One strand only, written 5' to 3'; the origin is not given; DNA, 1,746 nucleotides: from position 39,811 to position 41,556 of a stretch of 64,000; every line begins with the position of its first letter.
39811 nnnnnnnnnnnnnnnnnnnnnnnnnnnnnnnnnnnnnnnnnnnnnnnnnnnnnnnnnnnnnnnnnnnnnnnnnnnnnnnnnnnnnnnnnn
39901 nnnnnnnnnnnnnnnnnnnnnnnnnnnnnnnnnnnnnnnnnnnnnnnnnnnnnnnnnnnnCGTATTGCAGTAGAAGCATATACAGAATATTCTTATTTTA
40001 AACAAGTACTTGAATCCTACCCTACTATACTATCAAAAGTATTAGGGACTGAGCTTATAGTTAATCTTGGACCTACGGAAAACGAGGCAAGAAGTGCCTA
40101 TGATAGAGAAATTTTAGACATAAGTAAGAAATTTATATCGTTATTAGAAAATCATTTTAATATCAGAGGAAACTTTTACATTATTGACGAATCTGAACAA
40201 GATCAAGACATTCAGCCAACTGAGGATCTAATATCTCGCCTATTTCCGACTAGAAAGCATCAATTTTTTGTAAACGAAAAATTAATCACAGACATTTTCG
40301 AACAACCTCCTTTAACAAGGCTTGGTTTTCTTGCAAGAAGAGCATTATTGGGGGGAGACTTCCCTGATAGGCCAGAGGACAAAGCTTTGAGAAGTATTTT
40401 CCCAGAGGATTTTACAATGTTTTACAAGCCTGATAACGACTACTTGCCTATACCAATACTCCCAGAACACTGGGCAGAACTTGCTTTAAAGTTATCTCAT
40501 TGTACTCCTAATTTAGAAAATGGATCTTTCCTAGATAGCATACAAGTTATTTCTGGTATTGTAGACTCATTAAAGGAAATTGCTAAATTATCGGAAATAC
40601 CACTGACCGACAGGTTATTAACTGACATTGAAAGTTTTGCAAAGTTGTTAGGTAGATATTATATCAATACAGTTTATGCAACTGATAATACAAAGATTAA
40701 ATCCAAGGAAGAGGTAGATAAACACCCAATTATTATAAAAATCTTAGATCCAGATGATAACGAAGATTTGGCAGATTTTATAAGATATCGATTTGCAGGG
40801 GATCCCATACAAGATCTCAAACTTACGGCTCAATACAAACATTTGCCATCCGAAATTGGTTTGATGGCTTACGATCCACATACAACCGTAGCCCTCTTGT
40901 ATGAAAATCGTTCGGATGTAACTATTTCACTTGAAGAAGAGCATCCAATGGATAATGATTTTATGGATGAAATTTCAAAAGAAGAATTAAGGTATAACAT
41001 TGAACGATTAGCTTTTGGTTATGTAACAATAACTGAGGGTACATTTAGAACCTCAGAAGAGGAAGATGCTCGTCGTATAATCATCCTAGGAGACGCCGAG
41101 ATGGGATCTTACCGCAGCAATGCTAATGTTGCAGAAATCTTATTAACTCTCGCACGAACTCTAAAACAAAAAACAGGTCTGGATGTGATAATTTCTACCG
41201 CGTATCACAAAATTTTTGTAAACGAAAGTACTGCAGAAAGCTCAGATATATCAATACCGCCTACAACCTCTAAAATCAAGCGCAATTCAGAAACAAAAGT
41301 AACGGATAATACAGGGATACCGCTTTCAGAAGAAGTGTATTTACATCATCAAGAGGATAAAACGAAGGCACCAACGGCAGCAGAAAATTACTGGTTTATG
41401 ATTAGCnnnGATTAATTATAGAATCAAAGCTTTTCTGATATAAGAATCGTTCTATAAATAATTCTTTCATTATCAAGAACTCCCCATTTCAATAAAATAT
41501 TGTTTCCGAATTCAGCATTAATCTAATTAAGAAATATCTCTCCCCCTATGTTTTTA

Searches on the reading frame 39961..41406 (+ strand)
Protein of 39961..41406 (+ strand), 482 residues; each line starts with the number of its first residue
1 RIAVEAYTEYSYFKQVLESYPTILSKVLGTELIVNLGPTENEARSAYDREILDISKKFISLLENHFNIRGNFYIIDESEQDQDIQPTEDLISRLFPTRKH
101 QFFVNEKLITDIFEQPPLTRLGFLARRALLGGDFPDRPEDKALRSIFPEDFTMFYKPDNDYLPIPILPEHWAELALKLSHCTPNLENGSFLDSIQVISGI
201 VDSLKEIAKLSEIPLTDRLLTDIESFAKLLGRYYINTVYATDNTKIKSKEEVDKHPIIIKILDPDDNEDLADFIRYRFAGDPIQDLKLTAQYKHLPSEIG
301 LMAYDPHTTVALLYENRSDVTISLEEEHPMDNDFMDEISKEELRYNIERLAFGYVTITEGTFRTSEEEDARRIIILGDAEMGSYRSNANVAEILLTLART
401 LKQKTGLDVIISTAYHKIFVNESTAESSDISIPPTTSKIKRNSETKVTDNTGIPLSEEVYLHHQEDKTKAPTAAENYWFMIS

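Call 50: search_solved_structures(query=A3, max_evalue=10, show_alignments=3)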
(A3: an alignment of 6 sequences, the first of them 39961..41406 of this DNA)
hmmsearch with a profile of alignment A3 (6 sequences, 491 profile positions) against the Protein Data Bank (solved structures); distinct sequences matched with E-value up to 10: 4.
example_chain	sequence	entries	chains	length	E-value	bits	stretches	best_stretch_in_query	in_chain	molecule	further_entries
7eyd_09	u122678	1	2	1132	0.089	14.6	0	423-452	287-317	Phycobiliprotein ApcE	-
7vea_aM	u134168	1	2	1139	1.7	10.3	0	423-454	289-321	Phycobiliprotein ApcE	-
9x43_A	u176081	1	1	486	1.9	10.2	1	151-185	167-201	UDP-glycosyltransferase 73C1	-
8imi_0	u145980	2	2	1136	3.4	9.4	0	413-442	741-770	ApcE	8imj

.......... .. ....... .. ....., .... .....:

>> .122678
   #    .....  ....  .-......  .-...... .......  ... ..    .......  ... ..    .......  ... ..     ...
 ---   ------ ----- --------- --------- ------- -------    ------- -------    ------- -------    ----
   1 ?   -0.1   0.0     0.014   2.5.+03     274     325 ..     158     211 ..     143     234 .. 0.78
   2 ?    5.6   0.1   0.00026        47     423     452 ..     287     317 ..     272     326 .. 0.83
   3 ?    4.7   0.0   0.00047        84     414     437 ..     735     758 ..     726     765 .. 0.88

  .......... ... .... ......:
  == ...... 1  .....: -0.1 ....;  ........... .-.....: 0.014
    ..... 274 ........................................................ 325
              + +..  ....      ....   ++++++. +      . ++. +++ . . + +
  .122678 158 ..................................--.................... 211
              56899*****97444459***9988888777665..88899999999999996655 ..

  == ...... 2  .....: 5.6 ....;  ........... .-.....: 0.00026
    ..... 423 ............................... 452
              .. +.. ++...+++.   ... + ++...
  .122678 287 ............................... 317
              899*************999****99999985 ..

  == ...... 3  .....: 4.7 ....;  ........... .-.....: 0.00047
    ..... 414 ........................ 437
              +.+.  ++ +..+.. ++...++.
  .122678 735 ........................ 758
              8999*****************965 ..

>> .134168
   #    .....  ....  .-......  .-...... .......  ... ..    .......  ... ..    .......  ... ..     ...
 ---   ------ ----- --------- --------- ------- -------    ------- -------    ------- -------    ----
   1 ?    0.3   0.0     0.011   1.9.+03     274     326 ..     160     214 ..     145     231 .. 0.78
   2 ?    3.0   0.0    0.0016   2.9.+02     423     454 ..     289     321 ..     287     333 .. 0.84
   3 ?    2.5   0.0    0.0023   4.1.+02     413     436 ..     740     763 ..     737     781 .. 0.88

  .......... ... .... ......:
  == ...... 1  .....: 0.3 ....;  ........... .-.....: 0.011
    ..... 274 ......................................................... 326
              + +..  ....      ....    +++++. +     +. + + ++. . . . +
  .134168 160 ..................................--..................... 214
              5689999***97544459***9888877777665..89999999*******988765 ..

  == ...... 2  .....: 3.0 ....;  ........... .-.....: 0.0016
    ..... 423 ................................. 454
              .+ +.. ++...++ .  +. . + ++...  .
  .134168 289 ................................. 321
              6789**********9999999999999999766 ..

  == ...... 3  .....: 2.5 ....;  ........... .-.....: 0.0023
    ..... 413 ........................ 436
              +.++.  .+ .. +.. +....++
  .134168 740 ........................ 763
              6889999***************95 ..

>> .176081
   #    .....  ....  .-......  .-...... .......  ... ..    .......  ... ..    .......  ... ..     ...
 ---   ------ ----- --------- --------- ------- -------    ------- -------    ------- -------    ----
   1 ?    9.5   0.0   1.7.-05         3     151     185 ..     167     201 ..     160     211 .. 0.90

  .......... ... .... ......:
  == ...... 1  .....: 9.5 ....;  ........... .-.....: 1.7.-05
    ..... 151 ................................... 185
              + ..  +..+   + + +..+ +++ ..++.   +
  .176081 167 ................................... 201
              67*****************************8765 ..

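Call 56: predict_structure(alignment_id=A3)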
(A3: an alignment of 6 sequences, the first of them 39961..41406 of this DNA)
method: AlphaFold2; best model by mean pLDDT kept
length: 482 residues; sequences in the alignment: 6
mean_pLDDT: 72.9   pTM: 0.66
mean pLDDT of the five models: 72.9, 72.2, 71.7, 70.1, 63.0
residues with pLDDT >= 90: 105; 70-90: 206; 50-70: 88; < 50: 83
segments of 3 or more residues with pLDDT < 50: 1-20, 81-88, 97-102, 279-296, 318-347
pLDDT, mean of each block of 10 residues (from residue 1): 43 45 81 78 75 91 90 69 46 50 57 65 73 83 85 86 89 93 78 92 94 92 96 87 60 69 78 57 34 48 77 63 33 39 40 84 83 83 72 90 94 85 81 89 77 81 66 76 90
secondary structure, 60 per line:
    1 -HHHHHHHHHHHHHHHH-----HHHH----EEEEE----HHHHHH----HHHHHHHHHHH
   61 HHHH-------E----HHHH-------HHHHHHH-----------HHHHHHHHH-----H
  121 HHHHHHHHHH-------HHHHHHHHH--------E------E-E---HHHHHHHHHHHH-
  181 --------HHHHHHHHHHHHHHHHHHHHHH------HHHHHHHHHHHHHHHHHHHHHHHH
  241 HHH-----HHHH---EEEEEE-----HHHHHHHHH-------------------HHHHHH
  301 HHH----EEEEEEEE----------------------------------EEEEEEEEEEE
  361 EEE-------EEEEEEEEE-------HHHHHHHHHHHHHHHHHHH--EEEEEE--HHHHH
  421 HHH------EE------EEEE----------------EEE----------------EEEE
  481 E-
elements in order: H2-17 H23-26 E31-35 H40-45 H50-64 H77-80 H88-94 H106-114 H120-130 H138-146 H168-179 H189-210 H217-243 H249-252 E256-261 H267-275 H295-303 E308-315 E350-363 E371-379 H387-405 E408-413 H416-423 E438-441 E458-460 E477-481

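Call 59: fold_search(model_id=the predicted structure, library=pdb)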
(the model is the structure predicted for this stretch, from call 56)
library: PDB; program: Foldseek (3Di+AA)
matches with E <= 10: 455; with E <= 0.001: 0
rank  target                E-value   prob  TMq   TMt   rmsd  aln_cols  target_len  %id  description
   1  1iyl_C                4.3e-02  0.98  0.21  0.25   5.3       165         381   12  Crystal Structure of Candida albicans N-myristoyltransferase with Non-peptidic Inhibitor (released 2002-12-30)
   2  7kd7_D                4.6e-02  0.84  0.19  0.38   8.5       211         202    9  Crystal structure of human NatD (NAA40) bound to a bisubstrate analogue (released 2021-06-16)
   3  5zgn_C                5.4e-02  0.91  0.20  0.49   7.4       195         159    9  The crystal structure of KacTA-DNA complex (released 2019-04-03)
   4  8osp_A                5.4e-02  0.91  0.22  0.48   7.8       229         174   10  GCN5-related N-Acetyltransferase from Lactobacillus curiae (released 2023-07-05)
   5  4u9w_B                5.4e-02  0.87  0.20  0.39   9.2       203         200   10  Crystal Structure of NatD bound to H4/H2A peptide and CoA (released 2015-01-28)
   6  6bt2_A                5.7e-02  0.87  0.14  0.23   7.3       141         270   11  Structure of the human Nocturnin catalytic domain with bound sulfate anion (released 2018-05-16)
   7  4u9w_A                5.7e-02  0.84  0.19  0.38   9.3       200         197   11  Crystal Structure of NatD bound to H4/H2A peptide and CoA (released 2015-01-28)
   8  6gtr_A                6.0e-02  0.87  0.20  0.48   7.1       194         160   12  Structure of the AtaT Y144F mutant toxin bound to the C-terminus of the antitoxin AtaR and Acetyl-CoA (released 2019-03-06)
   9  6bt1                  6.7e-02  0.72  0.14  0.20  11.2       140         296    9  Structure of the human Nocturnin catalytic domain (released 2018-05-16)
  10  7ak7_B                7.4e-02  0.69  0.13  0.31   6.4       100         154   10  Structure of Salmonella TacT2 toxin bound to TacA2 antitoxin (released 2021-08-18)
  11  4u9w_D                7.9e-02  0.89  0.20  0.42   8.8       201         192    9  Crystal Structure of NatD bound to H4/H2A peptide and CoA (released 2015-01-28)
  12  7kpu_D                7.9e-02  0.82  0.20  0.41   8.6       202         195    9  Crystal structure of human NatD (NAA40) bound to a bisubstrate analogue with a C-3 linker (released 2021-06-16)
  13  6bt2_B                7.9e-02  0.44  0.13  0.21  10.3       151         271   10  Structure of the human Nocturnin catalytic domain with bound sulfate anion (released 2018-05-16)
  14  1iyl_A                1.2e-01  0.92  0.20  0.25   5.4       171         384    9  Crystal Structure of Candida albicans N-myristoyltransferase with Non-peptidic Inhibitor (released 2002-12-30)
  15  2g0b_D                1.2e-01  0.77  0.19  0.41   6.3       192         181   10  The structure of FeeM, an N-acyl amino acid synthase from uncultured soil microbes (released 2006-09-26)
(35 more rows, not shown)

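Call 80: fold_search(model_id=the predicted structure, library=viral)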
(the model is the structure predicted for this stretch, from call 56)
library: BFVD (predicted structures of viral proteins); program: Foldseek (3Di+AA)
matches with E <= 10: 215; with E <= 0.001: 0
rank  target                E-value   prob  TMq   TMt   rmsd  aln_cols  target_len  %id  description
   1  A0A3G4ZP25            5.1e-03  0.72  0.24  0.25  27.3       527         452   10  N-acetyltransferase domain-containing protein [Terrestrivirus sp.]
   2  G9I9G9                5.7e-03  0.90  0.21  0.31  15.1       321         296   10  (no name in the UniProt tables at hand)
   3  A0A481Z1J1            1.5e-02  0.99  0.21  0.24   4.9       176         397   12  glycylpeptide N-tetradecanoyltransferase [Mimivirus LCMiAC02]
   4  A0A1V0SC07            1.0e-01  0.80  0.20  0.22   6.5       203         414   10  glycylpeptide N-tetradecanoyltransferase [Catovirus CTV1]
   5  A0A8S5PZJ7            1.5e-01  0.57  0.15  0.41   5.8       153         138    4  Acetyltransferase [Myoviridae sp. ctQYc56]
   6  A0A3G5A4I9            1.7e-01  0.69  0.17  0.19   6.8       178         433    9  glycylpeptide N-tetradecanoyltransferase [Homavirus sp.]
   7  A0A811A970            1.9e-01  0.60  0.11  0.13   3.9        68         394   15  (no name in the UniProt tables at hand)
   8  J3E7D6                1.9e-01  0.35  0.23  0.32  11.8       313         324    6  (no name in the UniProt tables at hand)
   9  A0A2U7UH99            2.0e-01  0.12  0.08  0.15  14.4       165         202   16  Uncharacterized protein [Pandoravirus macleodensis]
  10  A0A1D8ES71            2.5e-01  0.69  0.20  0.52   6.1       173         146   12  Membrane-associated initiation of head vertex [Klebsiella phage KP-Rio/2015]
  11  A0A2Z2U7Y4            2.7e-01  0.72  0.14  0.40   8.1       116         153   14  Uncharacterized protein [Ralstonia phage RPSC1]
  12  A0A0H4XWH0            2.7e-01  0.20  0.09  0.13  20.2       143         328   11  glycylpeptide N-tetradecanoyltransferase [Salmon gill poxvirus]
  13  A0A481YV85            3.0e-01  0.08  0.12  0.15  23.9       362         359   11  Endonuclease/exonuclease/phosphatase family protein [Marseillevirus LCMAC102]
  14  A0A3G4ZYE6            3.5e-01  0.63  0.12  0.21   6.1        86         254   14  Endonuclease/exonuclease/phosphatase family protein [Edafosvirus sp.]
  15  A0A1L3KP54            3.7e-01  0.15  0.13  0.16  10.0       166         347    9  Uncharacterized protein [Hubei tetragnatha maxillosa virus 9]
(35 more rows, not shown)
